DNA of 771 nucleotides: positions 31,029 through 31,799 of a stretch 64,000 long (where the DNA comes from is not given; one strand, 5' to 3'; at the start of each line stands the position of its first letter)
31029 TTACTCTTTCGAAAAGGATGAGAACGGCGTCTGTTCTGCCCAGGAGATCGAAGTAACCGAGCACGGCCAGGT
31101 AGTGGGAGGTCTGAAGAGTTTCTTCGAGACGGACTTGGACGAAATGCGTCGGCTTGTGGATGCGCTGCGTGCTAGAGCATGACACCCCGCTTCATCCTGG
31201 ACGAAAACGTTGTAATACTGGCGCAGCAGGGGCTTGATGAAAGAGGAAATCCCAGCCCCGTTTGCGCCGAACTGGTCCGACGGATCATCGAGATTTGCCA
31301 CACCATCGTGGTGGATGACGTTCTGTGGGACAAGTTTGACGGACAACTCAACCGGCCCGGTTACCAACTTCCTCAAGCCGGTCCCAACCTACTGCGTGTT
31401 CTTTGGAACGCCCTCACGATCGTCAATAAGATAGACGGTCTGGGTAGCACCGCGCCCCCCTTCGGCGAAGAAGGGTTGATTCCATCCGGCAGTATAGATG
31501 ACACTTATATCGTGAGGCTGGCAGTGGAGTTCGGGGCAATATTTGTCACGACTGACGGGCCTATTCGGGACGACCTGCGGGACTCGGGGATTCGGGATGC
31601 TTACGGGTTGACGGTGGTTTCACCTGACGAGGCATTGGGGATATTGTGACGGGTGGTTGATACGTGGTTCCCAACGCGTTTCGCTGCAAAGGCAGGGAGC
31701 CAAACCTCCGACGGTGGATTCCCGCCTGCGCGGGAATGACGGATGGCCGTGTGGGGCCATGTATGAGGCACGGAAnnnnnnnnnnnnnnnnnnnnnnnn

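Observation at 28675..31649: Candidate defence module: PD-(D/E)xK protein plus ABC-type ATPase translationally coupled to a PIN-like protein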

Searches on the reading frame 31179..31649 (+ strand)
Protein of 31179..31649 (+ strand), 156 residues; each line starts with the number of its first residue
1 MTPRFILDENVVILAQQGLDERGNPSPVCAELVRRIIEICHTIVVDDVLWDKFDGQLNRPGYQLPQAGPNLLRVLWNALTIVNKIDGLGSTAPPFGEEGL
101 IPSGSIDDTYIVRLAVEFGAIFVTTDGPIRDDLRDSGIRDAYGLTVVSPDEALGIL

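Call 3: search_protein_families(library=pfam, proteins=[window:31179-31649:+], max_evalue=1)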
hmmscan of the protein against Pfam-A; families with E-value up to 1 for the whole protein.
window:31179-31649:+ (156 aa): 0 families

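Call 4: search_protein_families(library=padloc, proteins=[window:31179-31649:+], max_evalue=1)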
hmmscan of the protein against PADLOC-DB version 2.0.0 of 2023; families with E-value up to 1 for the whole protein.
window:31179-31649:+ (156 aa): 0 families

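Call 5: search_protein_families(library=ncbifam, proteins=[window:31179-31649:+], max_evalue=1)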
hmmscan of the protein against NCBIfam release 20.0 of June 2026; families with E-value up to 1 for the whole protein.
window:31179-31649:+ (156 aa): 0 families

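Call 16: find_homologous_proteins(query=window:31179-31646:+, max_evalue=0.001)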
Query window:31179-31646:+ (156 aa): 318 proteins with E <= 0.001 among 403 candidates; the best 120 are listed.
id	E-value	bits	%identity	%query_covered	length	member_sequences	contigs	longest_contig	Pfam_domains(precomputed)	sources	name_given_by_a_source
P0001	9.9e-99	345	100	100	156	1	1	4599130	-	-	-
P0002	2.1e-83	296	88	98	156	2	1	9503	-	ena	-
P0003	1.5e-82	293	87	99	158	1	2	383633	-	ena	-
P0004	2.2e-79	282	82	100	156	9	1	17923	-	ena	-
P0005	3.1e-79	282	82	100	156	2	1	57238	-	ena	-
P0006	7.3e-79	281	83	100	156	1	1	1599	-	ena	-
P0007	1.8e-77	276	81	100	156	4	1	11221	-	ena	-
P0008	1.5e-76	273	81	100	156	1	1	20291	-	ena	-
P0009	3.2e-76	272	80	100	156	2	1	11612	-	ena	-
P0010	1.6e-75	270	79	100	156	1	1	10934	-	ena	-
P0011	6.3e-74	265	79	100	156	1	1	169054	-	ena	-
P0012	8.2e-74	264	79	100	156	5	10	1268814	-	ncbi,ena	-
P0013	2.6e-73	263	79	100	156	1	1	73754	-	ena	-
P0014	7.0e-72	258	75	100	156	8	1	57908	-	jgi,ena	jgi:hypothetical protein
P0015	2.8e-69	250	74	99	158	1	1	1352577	-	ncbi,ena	-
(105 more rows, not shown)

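Call 18: find_related_loci(query=A1, collection=genome_contigs, flank=7000)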
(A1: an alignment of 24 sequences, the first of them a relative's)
Query A1 (156 aa) in genome_contigs; peptide patterns used: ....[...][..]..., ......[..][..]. (x = any residue, [..] = any of these).
42 stretches matched a pattern; 32 encode a relative of the query (tblastn E <= 1e-3); 32 distinct loci.
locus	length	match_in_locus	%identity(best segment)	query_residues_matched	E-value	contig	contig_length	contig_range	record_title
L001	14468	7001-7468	83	1-156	2e-83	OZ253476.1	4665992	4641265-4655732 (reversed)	MAG: Dehalococcoidia bacterium isolate f6f1a14d-75c1-44c4-996a-bd844335e16e genome assembly, chromosome: 1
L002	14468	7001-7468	79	1-156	6e-79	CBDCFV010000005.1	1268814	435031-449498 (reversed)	MAG: Dehalococcoidia bacterium isolate 9c3c1ea3-44c0-4b18-a908-b6ba16db4234 genome assembly, contig: contig_5, whole gen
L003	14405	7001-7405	79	1-135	3e-68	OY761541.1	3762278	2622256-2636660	MAG: Dehalococcoidia bacterium isolate f9b9afb7-0d58-404f-89de-58ff16bbafec genome assembly, chromosome: 1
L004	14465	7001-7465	71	2-156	4e-67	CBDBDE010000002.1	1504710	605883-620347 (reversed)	MAG: Dehalococcoidia bacterium isolate 507f7452-7ab4-464d-beb7-7b563f49c2fc genome assembly, contig: contig_2, whole gen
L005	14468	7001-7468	65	1-156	9e-67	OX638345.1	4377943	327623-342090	MAG: uncultured Dehalococcoidia bacterium isolate 64bd3295-a2ac-4bb0-a587-f708157bf7f0 genome assembly, chromosome: 1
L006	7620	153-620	64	1-156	7e-67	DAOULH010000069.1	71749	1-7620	MAG TPA_asm: Dehalococcoidia bacterium isolate S8_392 332546, whole genome shotgun sequence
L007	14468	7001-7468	69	1-156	1e-66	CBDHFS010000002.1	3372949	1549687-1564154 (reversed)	MAG: Dehalococcoidia bacterium isolate 864dd8cd-6738-42a7-b925-3e7f4ae660aa genome assembly, contig: contig_2, whole gen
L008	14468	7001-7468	69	1-156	1e-65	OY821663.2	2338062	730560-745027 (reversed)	MAG: Dehalococcoidia bacterium isolate 04ec0ed8-798b-4585-a8de-e3c995a4e665 genome assembly, chromosome: 1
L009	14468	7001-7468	65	1-156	1e-65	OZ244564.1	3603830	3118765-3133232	MAG: Dehalococcoidia bacterium isolate a84dde77-3f5b-4fe2-88b4-04aa9f9f1767 genome assembly, chromosome: 1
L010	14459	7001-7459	64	1-153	2e-65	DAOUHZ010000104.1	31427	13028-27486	MAG TPA_asm: Dehalococcoidia bacterium isolate S20_122 k89_631644, whole genome shotgun sequence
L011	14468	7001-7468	69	1-156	5e-65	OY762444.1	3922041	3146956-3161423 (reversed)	MAG: Dehalococcoidia bacterium isolate 1bd329a7-1418-4194-a07e-3fe2e7ca1f7c genome assembly, chromosome: 1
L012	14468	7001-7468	62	1-156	8e-65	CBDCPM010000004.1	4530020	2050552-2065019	MAG: Dehalococcoidia bacterium isolate e106aa75-8e7b-471b-8364-be862cd00600 genome assembly, contig: contig_4, whole gen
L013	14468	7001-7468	62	1-156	7e-65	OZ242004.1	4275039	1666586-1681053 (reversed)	MAG: Dehalococcoidia bacterium isolate 6092164f-d889-4bea-886a-f75bca8a53ef genome assembly, chromosome: 1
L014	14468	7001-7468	68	1-156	3e-63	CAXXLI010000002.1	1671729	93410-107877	MAG: Dehalococcoidia bacterium isolate 9897fa5f-a7d9-472a-8fac-ec7462edf643 genome assembly, contig: contig_2, whole gen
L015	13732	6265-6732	62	1-156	1e-62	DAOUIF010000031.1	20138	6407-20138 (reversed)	MAG TPA_asm: Dehalococcoidia bacterium isolate S24_152 46425, whole genome shotgun sequence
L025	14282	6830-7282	54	1-153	1e-41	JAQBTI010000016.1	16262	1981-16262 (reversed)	MAG: Chloroflexota bacterium isolate casp150-mb.113 NODE_9275_length_16262_cov_0.061251, whole genome shotgun sequence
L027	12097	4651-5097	46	5-153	1e-35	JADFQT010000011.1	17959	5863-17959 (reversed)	MAG: Chloroflexota bacterium isolate B80T1B5 B80T1B5_NODE2918, whole genome shotgun sequence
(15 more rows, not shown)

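Call 23: search_solved_structures(query=A1, max_evalue=10, show_alignments=3)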
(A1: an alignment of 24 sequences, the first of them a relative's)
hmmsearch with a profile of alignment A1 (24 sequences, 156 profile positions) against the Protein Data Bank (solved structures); distinct sequences matched with E-value up to 10: 9.
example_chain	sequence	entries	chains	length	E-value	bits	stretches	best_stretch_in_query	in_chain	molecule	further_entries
4g23_A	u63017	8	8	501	0.4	13.4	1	101-133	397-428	Pentatricopeptide repeat-containing protein At2g32230, mitochondrial | Proteinaceous RNase P 1, chloroplastic/mitochondrial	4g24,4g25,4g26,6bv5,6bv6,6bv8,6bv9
8wzc_A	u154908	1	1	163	0.53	13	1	104-130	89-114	Protein KHNYN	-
9s2d_A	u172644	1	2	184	0.66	12.7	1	104-129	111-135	Protein KHNYN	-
7ndk_A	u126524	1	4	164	1.3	11.7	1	106-127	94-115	Probable ribonuclease ZC3H12C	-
7ndi_A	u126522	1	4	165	1.3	11.7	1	106-127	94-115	Probable ribonuclease ZC3H12C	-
7ndh_A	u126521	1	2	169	1.3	11.6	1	106-127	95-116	Probable ribonuclease ZC3H12C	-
7og5_H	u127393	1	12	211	1.5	11.5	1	105-139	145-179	RNA-free ribonuclease P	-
8yud_A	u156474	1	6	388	1.5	11.5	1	76-108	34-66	Xylose isomerase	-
7ndj_A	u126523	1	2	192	1.7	11.3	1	106-127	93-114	Probable ribonuclease ZC3H12C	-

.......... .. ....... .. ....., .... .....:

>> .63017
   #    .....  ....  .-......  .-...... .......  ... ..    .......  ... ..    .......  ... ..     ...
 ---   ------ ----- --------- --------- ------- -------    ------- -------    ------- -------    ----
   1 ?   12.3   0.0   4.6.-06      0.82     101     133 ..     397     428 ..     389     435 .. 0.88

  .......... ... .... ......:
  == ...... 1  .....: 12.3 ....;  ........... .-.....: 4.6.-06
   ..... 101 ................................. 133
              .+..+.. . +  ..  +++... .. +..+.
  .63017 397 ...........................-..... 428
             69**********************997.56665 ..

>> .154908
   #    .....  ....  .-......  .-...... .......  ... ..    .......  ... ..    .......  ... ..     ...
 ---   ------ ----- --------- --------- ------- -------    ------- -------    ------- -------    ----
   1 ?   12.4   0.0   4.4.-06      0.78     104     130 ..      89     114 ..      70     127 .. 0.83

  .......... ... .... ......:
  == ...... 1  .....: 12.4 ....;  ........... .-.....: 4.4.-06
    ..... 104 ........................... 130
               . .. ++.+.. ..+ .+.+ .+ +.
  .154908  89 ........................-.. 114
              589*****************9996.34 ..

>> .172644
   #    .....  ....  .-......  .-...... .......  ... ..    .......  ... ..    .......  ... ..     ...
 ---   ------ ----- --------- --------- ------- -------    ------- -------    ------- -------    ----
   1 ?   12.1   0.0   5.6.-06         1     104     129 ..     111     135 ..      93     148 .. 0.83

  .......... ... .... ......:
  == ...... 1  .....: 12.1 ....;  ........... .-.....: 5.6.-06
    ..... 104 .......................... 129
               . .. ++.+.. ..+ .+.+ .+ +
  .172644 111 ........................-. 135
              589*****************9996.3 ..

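Call 27: predict_structure(alignment_id=A1)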
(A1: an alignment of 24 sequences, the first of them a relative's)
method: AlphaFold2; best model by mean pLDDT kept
length: 156 residues; sequences in the alignment: 24
mean_pLDDT: 75.3   pTM: 0.74
mean pLDDT of the five models: 75.3, 74.9, 74.8, 73.3, 70.0
residues with pLDDT >= 90: 15; 70-90: 79; 50-70: 59; < 50: 3
segments of 3 or more residues with pLDDT < 50: 64-66
pLDDT, mean of each block of 10 residues (from residue 1): 80 82 87 83 67 65 53 66 59 69 64 81 89 86 91 89
secondary structure, 60 per line:
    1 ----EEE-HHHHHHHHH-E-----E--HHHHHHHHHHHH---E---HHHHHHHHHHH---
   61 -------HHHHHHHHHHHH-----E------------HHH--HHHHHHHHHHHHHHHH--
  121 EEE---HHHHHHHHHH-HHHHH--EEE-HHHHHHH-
elements in order: E5-7 H9-17 H28-39 H47-57 H68-79 H103-118 E121-123 H127-136 H138-142 E145-147 H149-155

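Call 29: search_protein_representatives(alignment_id=A1)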
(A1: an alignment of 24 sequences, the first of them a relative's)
Query: 24 sequences, 156 profile positions. Proteins with E-value up to 0.001 (for the whole library): 298; up to 1e-10: 166; up to 1e-30: 19. The best 150 are listed.
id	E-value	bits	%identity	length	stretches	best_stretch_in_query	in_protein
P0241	1.2e-68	245.7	-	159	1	1-156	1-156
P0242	9.0e-61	220.2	-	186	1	1-137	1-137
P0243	3.5e-54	198.8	-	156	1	1-155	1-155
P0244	2.5e-53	196.0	-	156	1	1-155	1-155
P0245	7.6e-52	191.2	-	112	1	45-155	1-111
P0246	5.6e-51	188.3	-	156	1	1-155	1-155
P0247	1.5e-49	183.7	-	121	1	3-120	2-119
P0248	4.4e-46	172.5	-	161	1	3-155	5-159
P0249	4.3e-44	166.0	-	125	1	1-89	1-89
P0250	1.1e-42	161.4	-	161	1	2-155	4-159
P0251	3.1e-41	156.7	-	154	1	1-155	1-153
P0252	1.7e-40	154.3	-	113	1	44-155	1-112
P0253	3.6e-40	153.3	-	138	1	22-156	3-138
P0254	7.2e-36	139.3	-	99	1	1-88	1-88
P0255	1.0e-35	138.8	-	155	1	1-155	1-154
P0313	2.6e-17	79.0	-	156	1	1-155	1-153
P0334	4.1e-15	71.8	-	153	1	1-153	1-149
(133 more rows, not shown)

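Call 31: fold_search(model_id=the predicted structure, library=pdb)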
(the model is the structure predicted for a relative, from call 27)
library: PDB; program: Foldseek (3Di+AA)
matches with E <= 10: 217; with E <= 0.001: 1
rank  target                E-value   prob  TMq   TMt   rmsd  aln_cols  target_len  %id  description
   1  5k8j_B                4.5e-04  1.00  0.46  0.54   5.6       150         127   19  Structure of Caulobacter crescentus VapBC1 (apo form) (released 2016-12-28)
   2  5ecw_A                3.4e-03  1.00  0.46  0.52   5.3       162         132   17  Structure of the Shigella flexneri VapC mutant D7A (released 2016-02-17)
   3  7vwo_A                5.1e-03  1.00  0.48  0.52   6.7       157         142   13  TA complex from Mycobacterium tuberculosis (released 2022-11-16)
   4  5ed0_A                6.0e-03  1.00  0.50  0.57   5.3       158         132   19  Structure of the Shigella flexneri VapC mutant D7N (released 2016-02-17)
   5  5ecw_B                8.8e-03  1.00  0.44  0.53   7.4       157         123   15  Structure of the Shigella flexneri VapC mutant D7A (released 2016-02-17)
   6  5ecd_A                8.8e-03  1.00  0.45  0.51   5.8       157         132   17  Structure of the Shigella flexneri VapC mutant D98N crystal form 1 (released 2016-02-17)
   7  6ifc_A                1.3e-02  0.99  0.43  0.49   6.5       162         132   15  Crystal structure of VapBC from Salmonella typhimurium (released 2020-01-29)
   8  6sd6_C                1.5e-02  1.00  0.49  0.55   5.5       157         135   18  Structure of VapBC from Shigella sonnei (released 2020-08-26)
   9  6sd6_D                1.6e-02  0.99  0.48  0.54   5.8       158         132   19  Structure of VapBC from Shigella sonnei (released 2020-08-26)
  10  5h4g_B                1.6e-02  0.99  0.47  0.51   6.1       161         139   11  Structure of PIN-domain protein (VapC4 toxin) from Pyrococcus horikoshii determined at 1.77 A resolution (released 2016-11-23)
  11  3zvk_C                2.0e-02  0.99  0.47  0.53   5.7       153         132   12  Crystal structure of VapBC2 from Rickettsia felis bound to a DNA fragment from their promoter (released 2011-12-14)
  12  9h6a_A                2.3e-02  0.99  0.49  0.56   5.4       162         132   17  Crystal structure of the E. coli F-plasmid VapBC toxin-antitoxin complex (released 2024-12-18)
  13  3zvk_B                2.3e-02  0.99  0.46  0.52   6.0       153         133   11  Crystal structure of VapBC2 from Rickettsia felis bound to a DNA fragment from their promoter (released 2011-12-14)
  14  3i8o                  2.3e-02  0.99  0.46  0.50   7.4       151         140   20  A domain of a functionally unknown protein from Methanocaldococcus jannaschii DSM 2661. (released 2009-07-21)
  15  1y82_A                2.4e-02  0.97  0.45  0.47   6.2       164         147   12  Conserved hypothetical protein Pfu-367848-001 from Pyrococcus furiosus (released 2005-01-25)
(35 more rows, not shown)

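Call 34: find_homologous_proteins(query=A2, max_evalue=0.001)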
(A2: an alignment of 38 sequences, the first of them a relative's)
Query A2 (38 sequences) (160 aa, profile of the alignment): 101 proteins with E <= 0.001 among 1715 candidates.
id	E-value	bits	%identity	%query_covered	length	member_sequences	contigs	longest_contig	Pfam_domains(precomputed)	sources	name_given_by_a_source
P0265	8.3e-48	180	100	100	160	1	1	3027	-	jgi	jgi:hypothetical protein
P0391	7.7e-47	177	67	98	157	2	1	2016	-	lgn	-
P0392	9.4e-47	176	85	99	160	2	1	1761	-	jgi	jgi:hypothetical protein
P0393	2.8e-46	175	69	96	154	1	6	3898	-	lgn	-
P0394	3.1e-45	172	68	98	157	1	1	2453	-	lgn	-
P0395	5.8e-45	171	72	96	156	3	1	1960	-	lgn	-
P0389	1.2e-44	170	29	93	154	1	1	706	-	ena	-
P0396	1.7e-44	169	65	98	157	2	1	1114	-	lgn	-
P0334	1.8e-44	169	23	93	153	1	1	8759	-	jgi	jgi:hypothetical protein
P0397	1.6e-42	163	32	96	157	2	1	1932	-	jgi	-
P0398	5.6e-42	161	33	95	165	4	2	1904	-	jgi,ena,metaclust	metaclust:\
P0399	2.9e-41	159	37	96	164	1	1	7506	-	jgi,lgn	jgi:hypothetical protein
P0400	3.6e-41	158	30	93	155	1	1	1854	-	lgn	-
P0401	4.8e-41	158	35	94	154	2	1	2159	-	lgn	-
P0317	5.5e-41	158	26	96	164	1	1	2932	-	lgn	-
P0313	9.3e-40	154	24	93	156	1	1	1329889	-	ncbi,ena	-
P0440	4.6e-24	103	30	91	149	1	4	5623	-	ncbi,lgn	-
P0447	5.7e-13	67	25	53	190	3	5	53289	-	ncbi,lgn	-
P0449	5.2e-12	64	27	78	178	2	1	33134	-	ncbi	-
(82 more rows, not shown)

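Call 35: find_encoding_contigs(protein=P0313, flank=7000, max_places=2)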
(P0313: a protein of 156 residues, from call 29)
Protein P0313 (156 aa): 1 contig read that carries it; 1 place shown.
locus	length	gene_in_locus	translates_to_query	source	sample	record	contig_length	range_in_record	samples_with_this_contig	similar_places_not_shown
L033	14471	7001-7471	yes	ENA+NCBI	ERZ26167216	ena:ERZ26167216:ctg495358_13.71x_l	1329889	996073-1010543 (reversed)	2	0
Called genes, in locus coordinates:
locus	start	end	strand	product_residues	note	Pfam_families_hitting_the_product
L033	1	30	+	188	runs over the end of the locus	PF01923:Cob_adeno_trans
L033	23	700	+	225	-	PF00117:GATase, PF07685:GATase_3, PF01174:SNO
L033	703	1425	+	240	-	PF00977:His_biosynth, PF01207:Dus (weak), PF00290:Trp_syntA (faint), PF01180:DHO_dh (faint)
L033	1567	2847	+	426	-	PF21088:MS_channel_1st, PF00924:MS_channel_2nd, PF21082:MS_channel_3rd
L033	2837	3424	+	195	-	PF13489:Methyltransf_23 (weak), PF05175:MTS (weak), PF01209:Ubie_methyltran, PF13847:Methyltransf_31, PF08241:Methyltransf_11, PF08242:Methyltransf_12, PF13649:Methyltransf_25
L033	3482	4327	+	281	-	PF00977:His_biosynth, PF01207:Dus (faint), PF03060:NMO (faint), PF04309:G3P_antiterm (faint)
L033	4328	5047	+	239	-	PF00702:Hydrolase, PF13419:HAD_2, PF13242:Hydrolase_like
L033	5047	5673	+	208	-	PF01502:PRA-CH, PF01503:PRA-PH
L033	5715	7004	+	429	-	PF02463:SMC_N, PF13175:AAA_15, PF13476:AAA_23 (weak), PF13304:AAA_21, PF13175:AAA_15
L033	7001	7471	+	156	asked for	-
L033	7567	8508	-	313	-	PF07136:DUF1385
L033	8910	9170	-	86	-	PF01016:Ribosomal_L27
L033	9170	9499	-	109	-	PF00829:Ribosomal_L21p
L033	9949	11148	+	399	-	PF13356:Arm-DNA-bind_3, PF22022:Phage_int_M, PF00589:Phage_integrase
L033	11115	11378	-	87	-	-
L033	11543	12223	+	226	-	-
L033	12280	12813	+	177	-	-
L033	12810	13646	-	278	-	PF13489:Methyltransf_23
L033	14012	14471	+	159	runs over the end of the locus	-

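Call 36: find_encoding_contigs(protein=P0334, flank=7000, max_places=2)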
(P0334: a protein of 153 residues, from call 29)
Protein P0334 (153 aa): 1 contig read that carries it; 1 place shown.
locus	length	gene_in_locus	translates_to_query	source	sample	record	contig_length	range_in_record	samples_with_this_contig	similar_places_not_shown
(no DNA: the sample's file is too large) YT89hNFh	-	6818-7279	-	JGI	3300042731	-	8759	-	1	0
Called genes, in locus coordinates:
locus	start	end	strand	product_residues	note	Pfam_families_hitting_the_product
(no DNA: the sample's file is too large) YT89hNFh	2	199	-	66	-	?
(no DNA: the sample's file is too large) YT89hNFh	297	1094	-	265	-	PF25213:HVO_A0261_N (weak), PF08279:HTH_11 (faint)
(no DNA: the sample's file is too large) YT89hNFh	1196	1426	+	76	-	-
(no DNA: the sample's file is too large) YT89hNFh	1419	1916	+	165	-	-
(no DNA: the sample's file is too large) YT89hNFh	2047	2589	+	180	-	-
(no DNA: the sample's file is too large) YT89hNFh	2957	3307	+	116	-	-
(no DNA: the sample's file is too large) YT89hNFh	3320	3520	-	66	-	-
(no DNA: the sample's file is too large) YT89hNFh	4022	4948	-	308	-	-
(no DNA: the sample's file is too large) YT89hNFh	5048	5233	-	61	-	-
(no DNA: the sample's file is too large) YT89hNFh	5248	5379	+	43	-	-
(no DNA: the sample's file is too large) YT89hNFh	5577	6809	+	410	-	PF02463:SMC_N, PF13175:AAA_15, PF13304:AAA_21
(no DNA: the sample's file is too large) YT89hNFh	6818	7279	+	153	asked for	-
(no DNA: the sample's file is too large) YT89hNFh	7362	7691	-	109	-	-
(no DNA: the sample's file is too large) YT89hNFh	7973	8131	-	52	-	-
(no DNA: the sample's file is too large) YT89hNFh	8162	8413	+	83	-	-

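Call 37: find_encoding_contigs(protein=P0399, flank=7000, max_places=2)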
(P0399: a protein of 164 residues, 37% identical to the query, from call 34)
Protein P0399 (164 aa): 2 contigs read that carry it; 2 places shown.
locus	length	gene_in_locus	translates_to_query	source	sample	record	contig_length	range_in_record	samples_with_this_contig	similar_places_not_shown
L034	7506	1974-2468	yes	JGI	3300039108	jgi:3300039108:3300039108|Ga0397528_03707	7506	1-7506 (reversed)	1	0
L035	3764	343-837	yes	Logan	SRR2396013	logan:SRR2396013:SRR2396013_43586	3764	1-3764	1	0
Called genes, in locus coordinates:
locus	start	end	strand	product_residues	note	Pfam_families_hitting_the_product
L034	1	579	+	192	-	?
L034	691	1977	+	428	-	PF00005:ABC_tran (weak), PF02463:SMC_N (weak), PF13175:AAA_15, PF13476:AAA_23 (weak), PF13304:AAA_21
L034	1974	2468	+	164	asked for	-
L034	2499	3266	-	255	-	PF01073:3Beta_HSD, PF01370:Epimerase, PF02719:Polysacc_synt_2 (faint), PF04321:RmlD_sub_bind, PF05368:NmrA (weak), PF16363:GDP_Man_Dehyd, PF13460:NAD_binding_10, PF07993:NAD_binding_4 (weak)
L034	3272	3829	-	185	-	PF05685:Uma2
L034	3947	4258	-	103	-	PF13419:HAD_2 (weak), PF00702:Hydrolase (weak)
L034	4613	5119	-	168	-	-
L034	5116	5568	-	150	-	-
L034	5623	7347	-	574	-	PF00920:ILVD_EDD_N, PF24877:ILV_EDD_C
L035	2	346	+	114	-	?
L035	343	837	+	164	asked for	-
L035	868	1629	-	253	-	PF05368:NmrA (weak), PF01073:3Beta_HSD, PF01370:Epimerase, PF02719:Polysacc_synt_2 (faint), PF04321:RmlD_sub_bind, PF13460:NAD_binding_10, PF16363:GDP_Man_Dehyd, PF07993:NAD_binding_4 (weak)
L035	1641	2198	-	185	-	PF05685:Uma2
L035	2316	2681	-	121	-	PF00702:Hydrolase (weak), PF13419:HAD_2 (weak)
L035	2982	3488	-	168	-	-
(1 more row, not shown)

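Call 38: find_encoding_contigs(protein=P0440, flank=6000, max_places=2)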
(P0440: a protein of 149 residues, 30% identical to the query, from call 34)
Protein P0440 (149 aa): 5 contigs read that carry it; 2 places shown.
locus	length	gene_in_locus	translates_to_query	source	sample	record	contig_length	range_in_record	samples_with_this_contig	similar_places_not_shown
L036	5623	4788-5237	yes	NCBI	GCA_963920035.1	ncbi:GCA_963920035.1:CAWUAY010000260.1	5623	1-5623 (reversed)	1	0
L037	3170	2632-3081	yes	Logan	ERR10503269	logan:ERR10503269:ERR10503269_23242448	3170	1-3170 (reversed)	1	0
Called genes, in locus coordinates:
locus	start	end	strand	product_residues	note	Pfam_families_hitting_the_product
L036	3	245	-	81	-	?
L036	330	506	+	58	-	-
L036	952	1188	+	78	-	-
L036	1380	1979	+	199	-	-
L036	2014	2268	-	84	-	-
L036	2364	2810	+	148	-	-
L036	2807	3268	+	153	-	-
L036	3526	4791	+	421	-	PF02463:SMC_N (faint), PF11398:DUF2813 (faint), PF13175:AAA_15, PF13476:AAA_23 (faint), PF13304:AAA_21, PF13175:AAA_15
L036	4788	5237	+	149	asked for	-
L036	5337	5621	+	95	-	?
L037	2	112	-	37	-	?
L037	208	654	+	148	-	-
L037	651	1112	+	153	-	-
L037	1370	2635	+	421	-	PF02463:SMC_N (faint), PF11398:DUF2813 (faint), PF13175:AAA_15, PF13476:AAA_23 (faint), PF13304:AAA_21, PF13175:AAA_15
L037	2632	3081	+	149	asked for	-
